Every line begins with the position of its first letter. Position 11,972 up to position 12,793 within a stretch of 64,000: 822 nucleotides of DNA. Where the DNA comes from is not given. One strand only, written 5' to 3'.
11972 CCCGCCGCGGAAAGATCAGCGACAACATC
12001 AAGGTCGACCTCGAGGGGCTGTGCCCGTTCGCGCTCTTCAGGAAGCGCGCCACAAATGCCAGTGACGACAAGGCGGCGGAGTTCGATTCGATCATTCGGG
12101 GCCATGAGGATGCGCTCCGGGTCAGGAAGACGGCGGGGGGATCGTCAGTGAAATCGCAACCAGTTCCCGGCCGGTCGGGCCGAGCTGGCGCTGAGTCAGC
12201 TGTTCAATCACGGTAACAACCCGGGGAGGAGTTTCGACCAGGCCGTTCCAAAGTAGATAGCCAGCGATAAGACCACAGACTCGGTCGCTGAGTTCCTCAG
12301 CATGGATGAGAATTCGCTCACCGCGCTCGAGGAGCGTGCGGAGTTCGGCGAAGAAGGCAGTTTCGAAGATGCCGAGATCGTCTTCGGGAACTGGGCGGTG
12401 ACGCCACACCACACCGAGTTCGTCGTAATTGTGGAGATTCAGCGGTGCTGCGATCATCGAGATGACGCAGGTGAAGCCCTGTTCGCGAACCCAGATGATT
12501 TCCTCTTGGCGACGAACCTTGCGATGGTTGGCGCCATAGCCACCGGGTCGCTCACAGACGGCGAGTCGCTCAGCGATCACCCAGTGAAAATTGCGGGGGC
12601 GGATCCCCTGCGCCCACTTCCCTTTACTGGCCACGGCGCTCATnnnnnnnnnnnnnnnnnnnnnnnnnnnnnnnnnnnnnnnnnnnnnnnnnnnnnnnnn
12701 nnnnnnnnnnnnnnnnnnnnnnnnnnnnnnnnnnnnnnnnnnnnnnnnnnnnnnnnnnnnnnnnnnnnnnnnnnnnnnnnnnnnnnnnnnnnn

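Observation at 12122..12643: Cys-less phosphatase-fold protein coupled inside the folate operon (folE-folP-X-folB-folK)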

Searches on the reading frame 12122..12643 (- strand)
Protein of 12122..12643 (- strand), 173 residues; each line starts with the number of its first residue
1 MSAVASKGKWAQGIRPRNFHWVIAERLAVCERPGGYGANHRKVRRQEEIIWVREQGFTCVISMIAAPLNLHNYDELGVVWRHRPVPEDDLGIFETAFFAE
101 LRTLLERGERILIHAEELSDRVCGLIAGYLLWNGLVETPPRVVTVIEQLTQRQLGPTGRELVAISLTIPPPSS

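Call 3: search_protein_families(library=pfam, proteins=[window:12122-12643:-], max_evalue=1)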
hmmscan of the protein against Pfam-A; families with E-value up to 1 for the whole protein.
window:12122-12643:- (173 aa): 1 family
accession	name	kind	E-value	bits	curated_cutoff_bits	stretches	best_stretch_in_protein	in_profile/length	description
PF05706.17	CDKN3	-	0.17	12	20.7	1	62-132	85-157/168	Cyclin-dependent kinase inhibitor 3 (CDKN3)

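Call 4: search_protein_families(library=ncbifam, proteins=[window:12122-12643:-], max_evalue=10)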
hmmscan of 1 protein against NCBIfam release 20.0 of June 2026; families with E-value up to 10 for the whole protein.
window:12122-12643:- (173 aa): 1 family
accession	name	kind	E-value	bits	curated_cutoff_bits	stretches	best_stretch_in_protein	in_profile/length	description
NF008093.1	PRK10835.1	equivalog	0.17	11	325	1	90-135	61-105/375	DUF418 domain-containing protein YeiB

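Call 5: search_solved_structures(query=window:12122-12643:-, max_evalue=10, show_alignments=3)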
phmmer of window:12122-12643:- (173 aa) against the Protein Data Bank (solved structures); distinct sequences matched with E-value up to 10: 4.
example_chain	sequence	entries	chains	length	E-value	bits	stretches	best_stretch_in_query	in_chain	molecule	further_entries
25xa_A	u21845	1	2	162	0.00012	25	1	17-136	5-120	Dual specificity protein phosphatase family protein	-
2jxw_A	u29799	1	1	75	0.1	15.4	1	6-59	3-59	WW domain-binding protein 4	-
1fpz_A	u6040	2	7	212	0.62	12.9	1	61-144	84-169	CYCLIN-DEPENDENT KINASE INHIBITOR 3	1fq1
5o9z_Q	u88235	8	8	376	1.9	11.3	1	6-59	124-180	WW domain-binding protein 4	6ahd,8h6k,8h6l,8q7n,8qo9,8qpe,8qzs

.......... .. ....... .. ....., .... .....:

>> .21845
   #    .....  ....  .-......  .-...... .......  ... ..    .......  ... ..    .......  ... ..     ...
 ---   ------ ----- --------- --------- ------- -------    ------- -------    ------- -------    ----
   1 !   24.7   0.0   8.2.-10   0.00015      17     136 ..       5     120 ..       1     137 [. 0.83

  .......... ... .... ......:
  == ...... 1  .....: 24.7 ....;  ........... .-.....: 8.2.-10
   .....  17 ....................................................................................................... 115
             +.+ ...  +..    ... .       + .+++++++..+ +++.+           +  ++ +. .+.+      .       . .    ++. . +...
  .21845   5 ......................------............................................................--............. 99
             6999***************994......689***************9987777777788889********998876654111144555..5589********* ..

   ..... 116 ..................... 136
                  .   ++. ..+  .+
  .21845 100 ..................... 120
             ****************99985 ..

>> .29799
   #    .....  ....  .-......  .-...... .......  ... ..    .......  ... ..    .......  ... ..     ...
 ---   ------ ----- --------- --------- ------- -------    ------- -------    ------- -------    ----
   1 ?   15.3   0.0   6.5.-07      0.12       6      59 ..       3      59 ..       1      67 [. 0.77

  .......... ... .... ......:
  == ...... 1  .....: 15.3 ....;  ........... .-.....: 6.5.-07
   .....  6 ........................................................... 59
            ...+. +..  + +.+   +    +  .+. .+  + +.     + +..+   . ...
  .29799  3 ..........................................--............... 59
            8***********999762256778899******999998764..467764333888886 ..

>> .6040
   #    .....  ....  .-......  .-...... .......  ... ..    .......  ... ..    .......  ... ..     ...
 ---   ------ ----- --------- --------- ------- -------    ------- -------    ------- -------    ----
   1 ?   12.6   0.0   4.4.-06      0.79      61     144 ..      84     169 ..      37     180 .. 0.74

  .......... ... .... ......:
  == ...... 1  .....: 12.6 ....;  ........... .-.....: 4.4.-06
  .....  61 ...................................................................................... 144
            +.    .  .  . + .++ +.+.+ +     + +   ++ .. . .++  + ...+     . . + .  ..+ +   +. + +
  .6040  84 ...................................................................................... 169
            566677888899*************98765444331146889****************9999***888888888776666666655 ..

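Call 6: find_homologous_proteins(query=window:12122-12643:-, max_evalue=0.001)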
Query window:12122-12643:- (173 aa): 2901 proteins with E <= 0.001 among 2982 candidates; the best 120 are listed.
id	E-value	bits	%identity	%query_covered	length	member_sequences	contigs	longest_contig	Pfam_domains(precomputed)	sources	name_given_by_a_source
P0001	2.3e-109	381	97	100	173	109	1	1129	-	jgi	jgi:hypothetical protein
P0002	1.6e-106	372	94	100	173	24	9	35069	-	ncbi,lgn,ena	-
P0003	2.9e-105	368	94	100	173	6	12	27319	-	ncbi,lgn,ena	-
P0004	1.1e-104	366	93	99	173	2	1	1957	-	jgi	jgi:hypothetical protein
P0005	1.1e-100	353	87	100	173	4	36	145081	-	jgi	jgi:hypothetical protein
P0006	4.9e-99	347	88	99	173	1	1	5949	-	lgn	-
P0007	1.7e-95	336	85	98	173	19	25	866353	-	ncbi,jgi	jgi:hypothetical protein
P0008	2.8e-95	335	85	99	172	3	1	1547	-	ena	-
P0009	6.3e-95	334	83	98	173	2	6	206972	-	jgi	-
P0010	8.3e-95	333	82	99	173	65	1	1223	-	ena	-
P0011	1.8e-94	332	81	100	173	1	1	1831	-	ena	-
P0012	2.1e-94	332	82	99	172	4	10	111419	-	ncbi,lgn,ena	-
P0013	3.9e-94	331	83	99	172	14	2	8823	-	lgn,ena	-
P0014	1.3e-92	326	80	100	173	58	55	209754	-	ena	-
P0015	8.3e-92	324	82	99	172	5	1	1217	-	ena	-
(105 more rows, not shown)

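Call 11: find_related_loci(query=A1, collection=genome_contigs, flank=6000)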
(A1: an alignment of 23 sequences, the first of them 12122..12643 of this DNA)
Query A1 (173 aa) in genome_contigs; peptide patterns used: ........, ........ (x = any residue, [..] = any of these).
599 stretches matched a pattern (row limit reached: there are more); 593 encode a relative of the query (tblastn E <= 1e-3); the best 80 are kept; 80 distinct loci.
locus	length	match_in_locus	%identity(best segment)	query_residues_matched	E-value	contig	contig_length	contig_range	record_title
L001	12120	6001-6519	98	1-173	5e-112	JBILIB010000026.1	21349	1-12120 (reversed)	MAG: Acidimicrobiales bacterium isolate ME2017-05-12_3300034357_group7_bin57 Rohwer_bin122_scaffold_559_c1, whole genome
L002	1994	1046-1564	94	1-173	8e-115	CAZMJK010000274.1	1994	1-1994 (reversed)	MAG TPA_asm: uncultured Bifidobacterium sp. isolate SRP193358_co1_807 genome assembly, contig: NODE_189340_length_1994_c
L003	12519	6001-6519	81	1-173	1e-95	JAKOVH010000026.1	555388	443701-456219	MAG: Actinomycetes bacterium isolate JPNG_maxbin.048 k201_252245, whole genome shotgun sequence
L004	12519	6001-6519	78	1-173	1e-93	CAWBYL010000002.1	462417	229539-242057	MAG: uncultured Actinomycetes bacterium isolate MFD05442.bin.2.21 genome assembly, contig: contig_25527, whole genome sh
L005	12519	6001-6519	74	1-173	8e-89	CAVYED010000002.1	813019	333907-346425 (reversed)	MAG: uncultured Iamiaceae bacterium isolate MFD03804.bin.2.14 genome assembly, contig: contig_24522, whole genome shotgu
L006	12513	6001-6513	68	1-170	8e-80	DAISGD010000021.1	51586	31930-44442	MAG TPA_asm: Acidimicrobiales bacterium isolate CTOTU41480 NODE_405_length_51586_cov_9.717529, whole genome shotgun sequ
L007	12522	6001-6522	64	1-173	1e-79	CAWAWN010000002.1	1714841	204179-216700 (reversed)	MAG: uncultured Microthrixaceae bacterium isolate MFD05502.bin.2.91 genome assembly, contig: contig_15810, whole genome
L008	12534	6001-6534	67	2-173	3e-79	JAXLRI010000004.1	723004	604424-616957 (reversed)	MAG: Acidimicrobiales bacterium isolate STL-ACT5 C1.219.fa-4, whole genome shotgun sequence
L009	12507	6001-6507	64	1-168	1e-77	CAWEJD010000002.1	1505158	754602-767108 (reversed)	MAG: uncultured Microthrixaceae bacterium isolate MFD05942.bin.2.79 genome assembly, contig: contig_3049, whole genome s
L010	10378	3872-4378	66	1-168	8e-77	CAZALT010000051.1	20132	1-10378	MAG TPA_asm: uncultured Rhabdothermincola sp. isolate SRP344714_co2_478 genome assembly, contig: NODE_6864_length_20132_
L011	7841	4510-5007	66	7-171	8e-77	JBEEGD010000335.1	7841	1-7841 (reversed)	MAG: Acidimicrobiaceae bacterium isolate BP_86 scaffold_3888770, whole genome shotgun sequence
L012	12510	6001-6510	62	1-169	1e-75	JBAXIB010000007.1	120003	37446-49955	MAG: Actinomycetes bacterium isolate ELA338 MAG338_7, whole genome shotgun sequence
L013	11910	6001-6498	63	1-165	2e-74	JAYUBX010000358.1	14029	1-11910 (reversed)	MAG: Candidatus Microthrix sp. isolate GFS_6836 GFS_6836_357, whole genome shotgun sequence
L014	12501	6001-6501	65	7-172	5e-74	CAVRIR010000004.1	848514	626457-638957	MAG: uncultured Acidimicrobiia bacterium isolate MFD05841.bin.1.39 genome assembly, contig: contig_23189, whole genome s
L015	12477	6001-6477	70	6-163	8e-74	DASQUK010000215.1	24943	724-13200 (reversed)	MAG TPA_asm: Acidimicrobiales bacterium isolate SMAG_U10959 k141_1319110, whole genome shotgun sequence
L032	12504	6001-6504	60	3-169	2e-70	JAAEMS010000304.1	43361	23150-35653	MAG: Actinomycetes bacterium isolate Bse_12 BseG_CONTIG1758045, whole genome shotgun sequence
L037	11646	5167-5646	65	4-162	9e-70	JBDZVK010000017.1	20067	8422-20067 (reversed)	MAG: Actinomycetota bacterium isolate PE_dung20 NODE_1013_length_20067, whole genome shotgun sequence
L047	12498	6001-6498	61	1-165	1e-68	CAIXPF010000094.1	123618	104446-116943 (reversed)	MAG: uncultured Acidimicrobiia bacterium isolate ErkenSummer_bin-0525 genome assembly, contig: bin-0525:094/208, whole g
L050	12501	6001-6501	61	4-169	4e-68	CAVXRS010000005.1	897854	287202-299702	MAG: uncultured Actinomycetes bacterium isolate MFD01721.bin.2.137 genome assembly, contig: contig_36532, whole genome s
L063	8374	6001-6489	60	7-168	5e-67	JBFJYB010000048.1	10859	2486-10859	MAG: Acidimicrobiales bacterium isolate Mix_sand19.2022.05.G.76 k141_5290705_length_10859_cov_11.6991, whole genome shot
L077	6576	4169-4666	60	4-168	4e-65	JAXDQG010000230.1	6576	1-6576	MAG: Acidimicrobiia bacterium isolate BP_73 scaffold_3473606, whole genome shotgun sequence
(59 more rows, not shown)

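Call 13: search_protein_representatives(protein=window:12122-12643:-)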
Query: 173 residues. Proteins with E-value up to 0.001 (for the whole library): 463; up to 1e-10: 285; up to 1e-30: 71. The best 150 are listed.
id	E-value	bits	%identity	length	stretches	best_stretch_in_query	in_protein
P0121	8.1e-71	253.6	65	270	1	5-172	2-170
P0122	1.3e-58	213.8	78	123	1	1-122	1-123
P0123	1.5e-55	203.8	54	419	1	3-164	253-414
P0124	1.0e-53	197.9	53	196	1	6-166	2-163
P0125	4.0e-50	186.2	49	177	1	5-170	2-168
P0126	9.2e-50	185.0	51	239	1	7-172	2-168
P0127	3.2e-49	183.3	56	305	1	3-157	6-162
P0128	1.7e-48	180.9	57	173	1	6-141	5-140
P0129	7.0e-47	175.7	89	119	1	1-85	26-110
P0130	1.7e-45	171.2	63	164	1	6-120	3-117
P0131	3.2e-45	170.2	66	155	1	1-109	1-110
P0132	5.4e-45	169.5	48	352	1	7-172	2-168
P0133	7.7e-45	169.0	59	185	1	5-124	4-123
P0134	4.2e-44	166.6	59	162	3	7-54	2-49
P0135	4.7e-44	166.4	49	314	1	7-170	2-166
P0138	8.0e-44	165.7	49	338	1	6-166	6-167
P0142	2.7e-43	164.0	49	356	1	7-172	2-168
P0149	3.1e-40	154.0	44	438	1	4-166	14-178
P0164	1.9e-36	141.7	62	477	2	1-78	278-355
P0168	4.5e-35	137.2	55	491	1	6-141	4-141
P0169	4.5e-35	137.2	53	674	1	4-135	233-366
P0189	2.6e-31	125.0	42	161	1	12-163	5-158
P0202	3.6e-29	117.9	36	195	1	8-166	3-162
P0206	6.1e-29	117.2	40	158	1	12-162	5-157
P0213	7.3e-28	113.7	34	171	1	9-163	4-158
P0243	2.9e-24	102.0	35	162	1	9-165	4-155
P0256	4.2e-23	98.2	36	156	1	13-162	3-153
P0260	3.4e-22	95.2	39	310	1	6-164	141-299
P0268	3.5e-21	91.9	33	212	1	15-162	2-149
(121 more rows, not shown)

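Call 15: predict_structure(alignment_id=A1)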
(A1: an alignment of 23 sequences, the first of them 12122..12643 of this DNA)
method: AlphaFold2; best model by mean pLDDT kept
length: 173 residues; sequences in the alignment: 23
mean_pLDDT: 84.3   pTM: 0.81
mean pLDDT of the five models: 84.3, 83.8, 83.6, 78.9, 76.5
residues with pLDDT >= 90: 106; 70-90: 37; 50-70: 14; < 50: 16
segments of 3 or more residues with pLDDT < 50: 1-12, 35-38
pLDDT, mean of each block of 10 residues (from residue 1): 37 68 94 56 66 88 87 88 92 96 96 91 96 95 95 94 95 78
secondary structure, 60 per line:
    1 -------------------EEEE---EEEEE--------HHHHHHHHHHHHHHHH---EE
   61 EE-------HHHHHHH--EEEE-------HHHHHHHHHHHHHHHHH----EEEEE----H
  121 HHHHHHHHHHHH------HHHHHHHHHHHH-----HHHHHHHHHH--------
elements in order: E20-23 E27-31 H40-55 E59-62 H70-76 E79-82 H90-106 E111-115 H120-132 H139-150 H156-165

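Call 17: search_protein_families(library=pfam, proteins=[P0123, P0132, P0142, P0149, P0135, P0138, P0169, P0168, P0164, P0121], max_evalue=0.001)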
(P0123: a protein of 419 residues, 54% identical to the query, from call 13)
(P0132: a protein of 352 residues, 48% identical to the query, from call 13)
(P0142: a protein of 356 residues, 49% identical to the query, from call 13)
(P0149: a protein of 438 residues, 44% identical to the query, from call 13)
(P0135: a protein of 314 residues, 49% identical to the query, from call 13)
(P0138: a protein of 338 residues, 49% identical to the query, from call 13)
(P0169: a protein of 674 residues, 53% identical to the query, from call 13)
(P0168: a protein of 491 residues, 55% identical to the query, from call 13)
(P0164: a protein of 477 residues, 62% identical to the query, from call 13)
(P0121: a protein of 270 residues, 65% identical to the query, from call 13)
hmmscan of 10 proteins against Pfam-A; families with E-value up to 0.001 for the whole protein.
P0123 (419 aa): 1 family
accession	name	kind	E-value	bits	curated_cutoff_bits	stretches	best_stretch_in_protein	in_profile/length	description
PF01171.26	ATP_bind_3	-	8.3e-06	26.1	27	1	3-107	61-181/182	PP-loop family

P0132 (352 aa): 0 families

P0142 (356 aa): 0 families

P0149 (438 aa): 1 family
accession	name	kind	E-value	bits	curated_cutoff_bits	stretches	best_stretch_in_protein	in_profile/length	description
PF07382.16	HC2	-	3e-05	24.7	40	1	342-436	7-101/194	Histone H1-like nucleoprotein HC2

P0135 (314 aa): 0 families

P0138 (338 aa): 0 families

P0169 (674 aa): 1 family
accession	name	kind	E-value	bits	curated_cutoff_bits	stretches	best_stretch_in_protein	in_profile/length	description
PF00809.28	Pterin_bind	-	2.6e-05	24.4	25.5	1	35-65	74-104/244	Pterin binding enzyme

P0168 (491 aa): 1 family
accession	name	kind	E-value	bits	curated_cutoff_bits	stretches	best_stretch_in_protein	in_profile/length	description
PF01288.25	HPPK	-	1.2e-11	45.4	25.7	1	307-387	1-79/116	7,8-dihydro-6-hydroxymethylpterin-pyrophosphokinase (HPPK)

P0164 (477 aa): 1 family
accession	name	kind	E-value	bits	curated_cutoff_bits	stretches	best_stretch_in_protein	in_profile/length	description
PF00809.28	Pterin_bind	-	4.9e-36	125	25.5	2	1-84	1-83/244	Pterin binding enzyme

P0121 (270 aa): 1 family
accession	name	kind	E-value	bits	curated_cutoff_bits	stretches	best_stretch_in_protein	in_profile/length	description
PF07382.16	HC2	-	0.0001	22.9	40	1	171-264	54-148/194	Histone H1-like nucleoprotein HC2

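Call 18: fold_search(model_id=the predicted structure, library=pdb)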
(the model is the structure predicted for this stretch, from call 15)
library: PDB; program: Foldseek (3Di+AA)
matches with E <= 10: 1222; with E <= 0.001: 233
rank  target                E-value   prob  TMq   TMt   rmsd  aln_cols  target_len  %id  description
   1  2img                  1.7e-07  1.00  0.69  0.78   3.1       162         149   17  Crystal structure of dual specificity protein phosphatase 23 from Homo sapiens in complex with ligand malate ion (released 2006-10-17)
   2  4erc_A                2.3e-07  1.00  0.69  0.78   3.1       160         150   17  Structure of VHZ bound to metavanadate (released 2012-12-19)
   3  9e9l                  2.9e-07  1.00  0.66  0.76   3.4       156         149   13  Vanadate-bound Putative Ancestral Protein Tyrosine Phosphatase ShufPTP - Intermediate p-loop Conformation (released 2024-12-11)
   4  6g85_B                3.7e-07  1.00  0.70  0.36   3.2       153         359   14  Structure of Cdc14 bound to CBK1 PxL motif (released 2018-10-17)
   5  5xw4_B                6.1e-07  1.00  0.68  0.34   4.1       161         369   16  Crystal structure of budding yeast Cdc14p (wild type) in the apo state (released 2017-08-09)
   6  6g86_B                6.5e-07  1.00  0.68  0.34   4.7       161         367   16  Structure of Cdc14 bound to SIC1 PxL motif (released 2018-10-17)
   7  5xw5_B                7.3e-07  1.00  0.69  0.35   4.1       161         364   16  Crystal structure of budding yeast Cdc14p (C283S) bound to a Swi6p phosphopeptide (released 2017-08-09)
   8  5xw5_A                7.8e-07  1.00  0.69  0.35   2.6       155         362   14  Crystal structure of budding yeast Cdc14p (C283S) bound to a Swi6p phosphopeptide (released 2017-08-09)
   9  6g84_A                8.3e-07  1.00  0.69  0.36   3.0       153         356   14  Structure of Cdc14 bound to CBK1 PxL motif (released 2018-10-10)
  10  6g85_A                1.1e-06  1.00  0.66  0.34   3.8       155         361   14  Structure of Cdc14 bound to CBK1 PxL motif (released 2018-10-17)
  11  4mbb                  1.1e-06  1.00  0.65  0.61   3.7       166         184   14  Cubic crystal form of PIR1 dual specificity phosphatase core (released 2013-12-18)
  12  9e9m                  1.2e-06  1.00  0.69  0.80   2.5       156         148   14  Ligand Free Putative Ancestral Protein Tyrosine Phosphatase ShufPTP - C93-Cyclic Sulfenamide - Intermediate p-loop Confo (released 2024-12-11)
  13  6g86_A                1.3e-06  1.00  0.69  0.36   3.1       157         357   14  Structure of Cdc14 bound to SIC1 PxL motif (released 2018-10-17)
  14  6g84_B                1.5e-06  1.00  0.69  0.34   4.7       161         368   15  Structure of Cdc14 bound to CBK1 PxL motif (released 2018-10-10)
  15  5z59                  1.7e-06  1.00  0.69  0.81   2.6       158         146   14  Crystal structure of Tk-PTP in the inactive form (released 2018-06-27)
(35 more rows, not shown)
